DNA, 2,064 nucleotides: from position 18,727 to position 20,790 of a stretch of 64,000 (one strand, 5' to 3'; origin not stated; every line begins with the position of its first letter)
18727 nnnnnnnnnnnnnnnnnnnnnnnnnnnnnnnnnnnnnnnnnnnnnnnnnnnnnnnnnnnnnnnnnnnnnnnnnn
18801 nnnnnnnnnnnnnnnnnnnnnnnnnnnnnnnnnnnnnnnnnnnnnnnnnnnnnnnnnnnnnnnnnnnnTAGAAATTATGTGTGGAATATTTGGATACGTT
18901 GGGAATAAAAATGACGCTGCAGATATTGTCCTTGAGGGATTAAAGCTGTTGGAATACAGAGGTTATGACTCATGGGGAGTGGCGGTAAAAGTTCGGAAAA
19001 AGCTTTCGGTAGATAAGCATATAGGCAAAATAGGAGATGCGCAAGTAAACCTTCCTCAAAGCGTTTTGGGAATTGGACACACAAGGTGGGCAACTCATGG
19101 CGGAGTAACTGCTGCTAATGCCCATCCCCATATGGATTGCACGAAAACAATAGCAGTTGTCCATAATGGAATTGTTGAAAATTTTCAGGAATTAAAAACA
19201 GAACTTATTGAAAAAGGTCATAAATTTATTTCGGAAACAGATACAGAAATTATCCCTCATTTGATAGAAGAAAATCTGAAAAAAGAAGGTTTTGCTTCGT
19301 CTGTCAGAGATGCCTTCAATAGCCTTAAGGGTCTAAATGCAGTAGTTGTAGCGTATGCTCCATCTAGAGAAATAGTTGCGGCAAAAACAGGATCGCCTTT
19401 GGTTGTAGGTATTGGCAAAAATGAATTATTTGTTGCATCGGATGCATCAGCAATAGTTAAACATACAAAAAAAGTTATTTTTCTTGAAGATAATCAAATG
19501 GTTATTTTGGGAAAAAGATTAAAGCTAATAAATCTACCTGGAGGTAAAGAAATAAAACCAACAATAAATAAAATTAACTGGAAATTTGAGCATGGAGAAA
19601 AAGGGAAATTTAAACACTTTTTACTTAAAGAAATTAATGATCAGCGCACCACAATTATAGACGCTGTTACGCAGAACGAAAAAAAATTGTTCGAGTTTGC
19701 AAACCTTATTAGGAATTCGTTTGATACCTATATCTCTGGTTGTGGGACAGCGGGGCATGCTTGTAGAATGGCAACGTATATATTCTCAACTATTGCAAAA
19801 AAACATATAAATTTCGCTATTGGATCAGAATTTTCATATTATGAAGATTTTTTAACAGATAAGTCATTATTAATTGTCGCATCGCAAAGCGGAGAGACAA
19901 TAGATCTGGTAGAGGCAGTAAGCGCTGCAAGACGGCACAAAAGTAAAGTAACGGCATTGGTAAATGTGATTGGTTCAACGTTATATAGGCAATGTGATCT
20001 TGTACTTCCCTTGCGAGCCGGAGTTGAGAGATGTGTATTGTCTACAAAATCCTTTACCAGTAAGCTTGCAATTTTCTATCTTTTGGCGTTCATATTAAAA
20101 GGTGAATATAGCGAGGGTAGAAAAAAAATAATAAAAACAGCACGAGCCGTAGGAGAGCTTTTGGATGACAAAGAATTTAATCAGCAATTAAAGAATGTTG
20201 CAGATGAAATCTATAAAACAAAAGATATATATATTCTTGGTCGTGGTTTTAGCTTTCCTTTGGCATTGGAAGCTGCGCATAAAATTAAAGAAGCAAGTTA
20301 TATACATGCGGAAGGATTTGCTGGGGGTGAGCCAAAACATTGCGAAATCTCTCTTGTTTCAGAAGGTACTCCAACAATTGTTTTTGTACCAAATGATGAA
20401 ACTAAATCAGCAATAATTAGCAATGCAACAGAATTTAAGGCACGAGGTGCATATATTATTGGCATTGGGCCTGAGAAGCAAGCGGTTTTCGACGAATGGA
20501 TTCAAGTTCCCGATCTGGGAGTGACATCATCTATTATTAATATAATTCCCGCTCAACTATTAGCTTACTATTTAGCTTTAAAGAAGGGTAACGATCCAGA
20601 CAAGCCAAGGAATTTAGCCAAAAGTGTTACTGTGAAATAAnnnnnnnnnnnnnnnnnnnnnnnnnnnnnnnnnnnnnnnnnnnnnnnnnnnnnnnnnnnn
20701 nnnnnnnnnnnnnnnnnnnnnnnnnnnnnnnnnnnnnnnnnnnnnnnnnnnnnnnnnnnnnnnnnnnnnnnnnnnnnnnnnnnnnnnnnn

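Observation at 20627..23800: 1057-aa fusion of a B12-binding radical-SAM enzyme with a DHQS / glycerol(-1-phosphate) dehydrogenase-like domain, inserted in the dcw cluster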

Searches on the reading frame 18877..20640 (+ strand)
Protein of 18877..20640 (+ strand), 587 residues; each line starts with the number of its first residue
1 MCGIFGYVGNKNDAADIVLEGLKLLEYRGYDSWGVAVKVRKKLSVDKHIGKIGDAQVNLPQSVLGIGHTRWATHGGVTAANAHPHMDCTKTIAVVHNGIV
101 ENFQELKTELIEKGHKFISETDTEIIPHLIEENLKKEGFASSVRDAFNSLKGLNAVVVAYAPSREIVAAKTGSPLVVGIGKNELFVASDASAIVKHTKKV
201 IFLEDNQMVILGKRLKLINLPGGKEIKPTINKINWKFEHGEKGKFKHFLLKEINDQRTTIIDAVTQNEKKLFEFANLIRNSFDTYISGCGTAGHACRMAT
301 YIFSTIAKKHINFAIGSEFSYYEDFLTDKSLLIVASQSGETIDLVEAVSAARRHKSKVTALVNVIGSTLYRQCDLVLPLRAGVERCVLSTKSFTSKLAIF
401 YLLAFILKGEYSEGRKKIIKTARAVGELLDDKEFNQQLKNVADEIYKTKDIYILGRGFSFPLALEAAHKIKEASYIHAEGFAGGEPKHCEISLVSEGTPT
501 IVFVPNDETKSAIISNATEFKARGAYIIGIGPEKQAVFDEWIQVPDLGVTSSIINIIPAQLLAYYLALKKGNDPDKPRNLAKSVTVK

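Call 8: search_protein_families(library=ncbifam, proteins=[window:18877-20640:+], max_evalue=0.00001)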
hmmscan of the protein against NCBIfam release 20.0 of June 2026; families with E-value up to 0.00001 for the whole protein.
window:18877-20640:+ (587 aa): 14 families
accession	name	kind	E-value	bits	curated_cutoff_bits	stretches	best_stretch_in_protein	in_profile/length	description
NF001484.0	PRK00331.1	subfamily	1.4e-187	624.7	381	1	1-586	1-600/601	isomerizing glutamine--fructose-6-phosphate transaminase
TIGR01135.1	glmS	equivalog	1.5e-183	611.6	418.05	1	2-586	1-606/607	glutamine--fructose-6-phosphate transaminase (isomerizing)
NF046059.1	NagB_SO3506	equivalog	5.7e-34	117.9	430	1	249-582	4-325/330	glucosamine-6-phosphate deaminase NagB-II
TIGR01134.1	purF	equivalog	2.8e-27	96.1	350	1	2-195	1-201/432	amidophosphoribosyltransferase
NF041128.1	glucosaP_deam_GlmD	equivalog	2.9e-27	95.8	580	1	250-584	4-321/323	glucosamine-6-phosphate deaminase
TIGR01536.1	asn_synth_AEB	equivalog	1.2e-17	64.1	267.1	1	2-266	1-236/517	asparagine synthase (glutamine-hydrolyzing)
TIGR03104.1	trio_amidotrans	equivalog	2e-12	46.2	570.1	1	54-192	33-164/589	N-acetylglutaminylglutamine amidotransferase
NF006949.0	PRK09431.1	equivalog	2.1e-10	39.8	499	1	66-200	46-172/554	asparagine synthase B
TIGR03127.2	RuMP_HxlB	equivalog_domain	1.4e-09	38.1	160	1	252-383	3-127/178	6-phospho-3-hexuloisomerase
TIGR02128.1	G6PI_arch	equivalog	2.4e-08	33.2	213.9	1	283-509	23-239/308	bifunctional phosphoglucose/phosphomannose isomerase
TIGR03108.1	eps_aminotran_1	hypoth_equivalog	1.1e-07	31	816.9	1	61-132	41-110/628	XrtA/PEP-CTERM system amidotransferase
NF008481.0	PRK11382.1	equivalog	2.8e-07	30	430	1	282-579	44-333/340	fructoselysine 6-phosphate deglycase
NF040776.2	AlsR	equivalog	5.3e-07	28.8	400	1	325-378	173-226/279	transcriptional repressor AlsR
NF008458.0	PRK11337.1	equivalog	3.7e-06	26.1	378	0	326-379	186-239/293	MurR/RpiR family transcriptional regulator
